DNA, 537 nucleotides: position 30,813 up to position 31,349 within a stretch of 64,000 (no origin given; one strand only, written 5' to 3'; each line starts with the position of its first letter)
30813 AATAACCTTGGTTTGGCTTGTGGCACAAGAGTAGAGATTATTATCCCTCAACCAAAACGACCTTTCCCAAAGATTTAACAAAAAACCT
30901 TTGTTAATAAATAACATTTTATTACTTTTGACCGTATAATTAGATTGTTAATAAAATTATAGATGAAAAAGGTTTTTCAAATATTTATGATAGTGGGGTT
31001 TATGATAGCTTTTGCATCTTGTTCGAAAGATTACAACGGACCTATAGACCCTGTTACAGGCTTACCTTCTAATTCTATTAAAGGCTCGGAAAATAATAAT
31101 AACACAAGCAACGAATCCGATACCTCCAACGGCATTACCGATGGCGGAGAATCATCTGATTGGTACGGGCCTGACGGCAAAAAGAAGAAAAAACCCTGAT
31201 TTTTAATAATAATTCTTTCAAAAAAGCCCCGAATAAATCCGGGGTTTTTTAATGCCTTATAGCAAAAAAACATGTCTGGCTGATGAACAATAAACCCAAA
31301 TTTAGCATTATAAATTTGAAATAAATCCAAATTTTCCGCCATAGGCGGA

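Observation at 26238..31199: Signalling island: two tandem LytTR response regulators, a beta-propeller LytS-type kinase and a tiny secreted low-complexity lipoprotein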

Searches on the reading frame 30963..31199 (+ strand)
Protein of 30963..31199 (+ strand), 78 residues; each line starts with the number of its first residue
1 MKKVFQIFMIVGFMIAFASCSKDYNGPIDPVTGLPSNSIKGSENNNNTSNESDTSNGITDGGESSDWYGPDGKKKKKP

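Call 3: search_protein_families(library=pfam, proteins=[window:30963-31199:+], max_evalue=0.01)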
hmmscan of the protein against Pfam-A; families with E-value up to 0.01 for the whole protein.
window:30963-31199:+ (78 aa): 0 families

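Call 11: find_homologous_proteins(query=window:30963-31196:+, max_evalue=0.01)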
Query window:30963-31196:+ (78 aa): 2 proteins with E <= 0.01 among 3 candidates.
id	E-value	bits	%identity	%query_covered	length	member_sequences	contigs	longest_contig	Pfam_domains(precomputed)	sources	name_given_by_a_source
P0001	2.7e-39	150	100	90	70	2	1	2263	-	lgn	-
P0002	5.6e-22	95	62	100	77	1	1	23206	-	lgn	-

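Call 12: find_encoding_contigs(protein=P0002, flank=10000, max_places=4)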
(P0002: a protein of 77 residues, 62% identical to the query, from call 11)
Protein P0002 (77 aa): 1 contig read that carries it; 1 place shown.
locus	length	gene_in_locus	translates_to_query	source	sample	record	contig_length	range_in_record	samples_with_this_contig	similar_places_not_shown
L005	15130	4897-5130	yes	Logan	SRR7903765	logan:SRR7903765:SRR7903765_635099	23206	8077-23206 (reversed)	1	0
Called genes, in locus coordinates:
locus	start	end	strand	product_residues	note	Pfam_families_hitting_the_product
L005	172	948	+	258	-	PF00072:Response_reg, PF04397:LytTR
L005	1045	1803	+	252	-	PF00072:Response_reg, PF04397:LytTR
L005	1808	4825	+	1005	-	PF07494:Reg_prop (faint), PF02518:HATPase_c (faint), PF07495:Y_Y_Y, PF06580:His_kinase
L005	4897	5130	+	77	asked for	-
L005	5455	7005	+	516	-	-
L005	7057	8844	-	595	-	PF00009:GTP_EFTU, PF03144:GTP_EFTU_D2, PF22042:EF-G_D2 (weak), PF00679:EFG_C, PF06421:LepA_C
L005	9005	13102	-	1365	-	PF00515:TPR_1 (faint), PF13424:TPR_12, PF13185:GAF_2, PF13492:GAF_3 (weak), PF13185:GAF_2, PF13492:GAF_3 (weak), PF13185:GAF_2, PF07228:SpoIIE, +5 more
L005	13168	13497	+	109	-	-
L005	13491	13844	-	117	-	-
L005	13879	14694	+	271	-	-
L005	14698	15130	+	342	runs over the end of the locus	PF02912:Phe_tRNA-synt_N, PF01409:tRNA-synt_2d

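Call 25: search_protein_families(library=ncbifam, proteins=[window:30963-31199:+], max_evalue=0.01)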
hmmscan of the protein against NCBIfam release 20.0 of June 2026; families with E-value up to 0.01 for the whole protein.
window:30963-31199:+ (78 aa): 2 families
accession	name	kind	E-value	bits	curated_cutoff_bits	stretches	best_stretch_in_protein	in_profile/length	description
NF050142.1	PG1828_fam_lipo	equivalog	9.9e-05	23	50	1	1-22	1-21/59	PG1828 family lipoprotein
TIGR03524.1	GldJ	equivalog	0.0082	14.9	458.2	1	1-58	3-61/559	gliding motility lipoprotein GldJ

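Call 33: find_homologous_proteins(query=A2, max_evalue=0.01)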
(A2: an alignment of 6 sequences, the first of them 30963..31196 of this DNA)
Query A2 (6 sequences) (78 aa, profile of the alignment): 13 proteins with E <= 0.01 among 263 candidates.
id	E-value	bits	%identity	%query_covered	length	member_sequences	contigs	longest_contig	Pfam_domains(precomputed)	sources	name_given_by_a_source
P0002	3.0e-32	129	62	100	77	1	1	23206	-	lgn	-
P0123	1.4e-30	123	39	95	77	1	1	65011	-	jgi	-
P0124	2.3e-29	119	-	-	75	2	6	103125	-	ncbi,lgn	ncbi:MAG: hypothetical protein ACOZCO_08485 [Bacteroidota bacterium]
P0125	3.9e-29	119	35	99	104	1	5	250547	-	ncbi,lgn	-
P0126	1.2e-23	101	35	97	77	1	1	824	-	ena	-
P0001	1.7e-22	97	100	90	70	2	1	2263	-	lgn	-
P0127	2.7e-22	97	32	28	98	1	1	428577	-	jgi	jgi:hypothetical protein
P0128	8.6e-22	95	36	95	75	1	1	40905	-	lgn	-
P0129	1.2e-20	91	67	27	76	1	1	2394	-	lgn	-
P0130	9.2e-20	88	33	79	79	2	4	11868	-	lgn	-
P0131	1.4e-19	88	35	94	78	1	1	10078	-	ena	-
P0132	1.6e-16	78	35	100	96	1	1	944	-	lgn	-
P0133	2.1e-10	59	32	49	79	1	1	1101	-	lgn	-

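Call 36: find_encoding_contigs(protein=P0128, flank=8000, max_places=1)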
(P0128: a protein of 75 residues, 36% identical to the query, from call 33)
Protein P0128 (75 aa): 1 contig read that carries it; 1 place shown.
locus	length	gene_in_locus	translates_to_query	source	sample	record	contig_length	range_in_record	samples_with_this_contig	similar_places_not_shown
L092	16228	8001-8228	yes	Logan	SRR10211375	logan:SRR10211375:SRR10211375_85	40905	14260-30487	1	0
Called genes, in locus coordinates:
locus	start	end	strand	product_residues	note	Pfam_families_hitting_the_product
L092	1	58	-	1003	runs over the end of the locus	PF01979:Amidohydro_1, PF07969:Amidohydro_3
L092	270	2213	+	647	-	PF13292:DXP_synthase_N, PF02779:Transket_pyr, PF02780:Transketolase_C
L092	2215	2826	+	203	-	-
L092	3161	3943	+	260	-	PF00072:Response_reg, PF04397:LytTR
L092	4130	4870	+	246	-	PF00072:Response_reg, PF04397:LytTR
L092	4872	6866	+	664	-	-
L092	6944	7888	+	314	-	PF07495:Y_Y_Y, PF06580:His_kinase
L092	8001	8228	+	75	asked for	-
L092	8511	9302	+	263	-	-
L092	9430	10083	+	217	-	-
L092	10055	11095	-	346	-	PF00586:AIRS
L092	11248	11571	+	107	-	PF01521:Fe-S_biosyn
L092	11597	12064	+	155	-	PF05635:23S_rRNA_IVP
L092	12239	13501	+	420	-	PF19295:SufBD_N, PF01458:SUFBD_core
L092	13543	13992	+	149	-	PF05635:23S_rRNA_IVP, PF22296:bAvd (weak)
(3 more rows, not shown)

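Call 43: search_protein_representatives(alignment_id=A3)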
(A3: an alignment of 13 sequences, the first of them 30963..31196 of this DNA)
Query: 13 sequences, 76 profile positions. Proteins with E-value up to 0.001 (for the whole library): 114; up to 1e-10: 13; up to 1e-30: 0. The best 114 are listed.
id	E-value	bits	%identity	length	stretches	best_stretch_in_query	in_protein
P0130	2.0e-30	120.9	-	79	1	1-74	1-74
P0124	4.7e-29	116.5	-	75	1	3-76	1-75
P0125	1.4e-26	108.6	-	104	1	1-75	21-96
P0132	2.0e-26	108.0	-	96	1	1-75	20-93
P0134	5.3e-22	93.9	-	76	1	1-72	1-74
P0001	4.2e-20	87.8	-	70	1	9-76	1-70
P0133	1.2e-19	86.3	-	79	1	1-74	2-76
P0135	2.9e-19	85.1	-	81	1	1-74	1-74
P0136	5.7e-14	68.1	-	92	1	1-74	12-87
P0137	2.7e-12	62.8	-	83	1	1-73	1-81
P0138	6.6e-12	61.5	-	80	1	1-74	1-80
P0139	1.1e-11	60.8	-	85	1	1-68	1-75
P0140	5.4e-11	58.6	-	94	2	3-50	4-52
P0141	1.3e-10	57.4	-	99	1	1-69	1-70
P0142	5.6e-10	55.4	-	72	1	9-72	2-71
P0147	1.5e-08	50.7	-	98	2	1-69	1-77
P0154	7.8e-08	48.5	-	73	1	8-74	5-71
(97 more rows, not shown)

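Call 46: find_encoding_contigs(protein=P0140, flank=7000, max_places=2)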
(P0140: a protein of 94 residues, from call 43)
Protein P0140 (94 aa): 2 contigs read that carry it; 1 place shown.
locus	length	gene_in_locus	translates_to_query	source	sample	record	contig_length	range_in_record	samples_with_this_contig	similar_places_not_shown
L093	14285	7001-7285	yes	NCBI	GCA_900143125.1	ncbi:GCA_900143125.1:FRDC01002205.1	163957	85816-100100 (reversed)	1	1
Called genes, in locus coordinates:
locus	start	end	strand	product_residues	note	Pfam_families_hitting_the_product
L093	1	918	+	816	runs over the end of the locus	PF08757:CotH, PF13229:Beta_helix (weak)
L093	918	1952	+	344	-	-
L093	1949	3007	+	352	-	PF00534:Glycos_transf_1, PF13692:Glyco_trans_1_4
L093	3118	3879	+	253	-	PF00072:Response_reg, PF04397:LytTR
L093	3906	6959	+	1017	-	PF07494:Reg_prop (faint), PF07495:Y_Y_Y, PF06580:His_kinase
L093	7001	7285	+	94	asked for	-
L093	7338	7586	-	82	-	-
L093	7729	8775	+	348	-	PF05343:Peptidase_M42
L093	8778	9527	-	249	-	PF19567:CpsB_CapC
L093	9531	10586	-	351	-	PF01073:3Beta_HSD, PF01370:Epimerase, PF02719:Polysacc_synt_2, PF04321:RmlD_sub_bind, PF16363:GDP_Man_Dehyd, PF07993:NAD_binding_4 (weak)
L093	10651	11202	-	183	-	-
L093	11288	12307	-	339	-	-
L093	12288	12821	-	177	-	-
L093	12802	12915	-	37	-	-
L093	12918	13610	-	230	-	PF07685:GATase_3, PF13507:GATase_5, PF00117:GATase (weak)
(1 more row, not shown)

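Call 47: find_encoding_contigs(protein=P0147, flank=7000, max_places=2)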
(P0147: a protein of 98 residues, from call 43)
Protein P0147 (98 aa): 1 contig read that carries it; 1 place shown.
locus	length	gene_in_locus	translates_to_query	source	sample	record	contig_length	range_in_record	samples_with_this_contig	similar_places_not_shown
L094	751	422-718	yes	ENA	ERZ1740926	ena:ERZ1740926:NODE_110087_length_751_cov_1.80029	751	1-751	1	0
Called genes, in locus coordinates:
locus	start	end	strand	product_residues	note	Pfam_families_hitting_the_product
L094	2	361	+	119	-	?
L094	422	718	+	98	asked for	-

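Call 48: find_encoding_contigs(protein=P0154, flank=7000, max_places=2)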
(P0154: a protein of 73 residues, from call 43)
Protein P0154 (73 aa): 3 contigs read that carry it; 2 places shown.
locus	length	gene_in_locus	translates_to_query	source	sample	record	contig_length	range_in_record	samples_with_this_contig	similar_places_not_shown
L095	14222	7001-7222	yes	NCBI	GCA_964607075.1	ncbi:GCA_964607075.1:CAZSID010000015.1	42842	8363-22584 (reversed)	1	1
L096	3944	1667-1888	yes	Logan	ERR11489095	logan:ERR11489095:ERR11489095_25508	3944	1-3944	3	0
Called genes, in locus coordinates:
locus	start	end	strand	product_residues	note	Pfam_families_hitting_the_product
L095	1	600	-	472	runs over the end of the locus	PF20094:GWxTD_dom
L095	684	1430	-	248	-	PF00106:adh_short, PF08659:KR, PF23441:SDR (faint), PF13561:adh_short_C2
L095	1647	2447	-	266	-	PF07690:MFS_1, PF00083:Sugar_tr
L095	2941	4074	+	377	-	PF00155:Aminotran_1_2, PF00266:Aminotran_5, PF01053:Cys_Met_Meta_PP (weak)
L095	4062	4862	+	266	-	PF00795:CN_hydrolase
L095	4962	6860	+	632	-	PF13860:FlgD_ig (weak), PF18962:Por_Secre_tail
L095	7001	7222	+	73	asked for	-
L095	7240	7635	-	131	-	PF27311:AF_1994_N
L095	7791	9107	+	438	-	PF00919:UPF0004, PF04055:Radical_SAM, PF18693:TRAM_2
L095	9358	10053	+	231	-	-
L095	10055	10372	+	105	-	PF01906:YbjQ_1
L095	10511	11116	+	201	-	PF01346:FKBP_N, PF00254:FKBP_C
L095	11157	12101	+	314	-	PF01346:FKBP_N, PF00254:FKBP_C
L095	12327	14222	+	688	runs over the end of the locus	-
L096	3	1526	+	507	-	?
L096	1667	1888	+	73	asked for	-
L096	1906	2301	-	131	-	PF27311:AF_1994_N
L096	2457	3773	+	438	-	PF00919:UPF0004, PF04055:Radical_SAM, PF18693:TRAM_2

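Call 62: search_protein_families(library=pfam, alignment_id=A4, max_evalue=1)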
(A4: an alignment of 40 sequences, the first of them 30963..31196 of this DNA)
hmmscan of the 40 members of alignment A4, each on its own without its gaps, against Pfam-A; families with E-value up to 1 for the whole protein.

A. member 1, window:30963-31196:+ (78 aa): 0 families

B. families by the number of members that match (of 40 scanned): 24 families
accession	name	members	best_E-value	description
PF09710.15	Trep_dent_lipo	3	0.019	Treponema clustered lipoprotein (Trep_dent_lipo)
PF03032.20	FSAP_sig_propep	2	0.2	Frog skin active peptide family signal and propeptide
PF24334.1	DUF7502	1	0.012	Family of unknown function (DUF7502)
PF11240.13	DUF3042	1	0.029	Protein of unknown function (DUF3042)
PF14851.11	FAM176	1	0.039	FAM176 family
PF04570.20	zf-FLZ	1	0.051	zinc-finger of the FCS-type, C2-C2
PF25184.1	YxzE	1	0.054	YxzE-like putative bacteriocin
PF12185.13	IR1-M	1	0.069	Nup358/RanBP2 E3 ligase domain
PF19045.5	Ligase_CoA_2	1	0.075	Ligase-CoA domain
PF16339.10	DUF4969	1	0.12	Domain of unknown function (DUF4969)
PF02402.22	Lysis_col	1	0.12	Lysis protein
PF13965.12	SID-1_RNA_chan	1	0.13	dsRNA-gated channel SID-1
PF06524.17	NOA36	1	0.14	NOA36 protein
PF16118.10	DUF4834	1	0.14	Domain of unknown function (DUF4834)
PF22038.1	PRC2_EED_ins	1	0.15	Polycomb protein EED insertion domain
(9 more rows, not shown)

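Call 85: find_related_loci(query=A6, collection=metagenome_contigs, flank=7000)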
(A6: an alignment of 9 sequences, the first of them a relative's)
Query A6 (77 aa) in metagenome_contigs; peptide patterns used: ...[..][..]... (x = any residue, [..] = any of these).
130 stretches matched a pattern, but none encodes a relative of the query by tblastn (E <= 1e-3).

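Call 87: predict_structure(alignment_id=A3)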
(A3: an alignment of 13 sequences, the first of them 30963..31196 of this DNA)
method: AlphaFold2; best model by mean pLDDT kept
length: 78 residues; sequences in the alignment: 13
mean_pLDDT: 60.4   pTM: 0.23
mean pLDDT of the five models: 60.4, 57.9, 57.9, 56.7, 56.4
residues with pLDDT >= 90: 0; 70-90: 16; 50-70: 46; < 50: 16
segments of 3 or more residues with pLDDT < 50: 42-50
pLDDT, mean of each block of 10 residues (from residue 1): 77 73 65 63 47 53 51 52
secondary structure, 60 per line:
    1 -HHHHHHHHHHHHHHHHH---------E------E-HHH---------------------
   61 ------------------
elements in order: H2-18
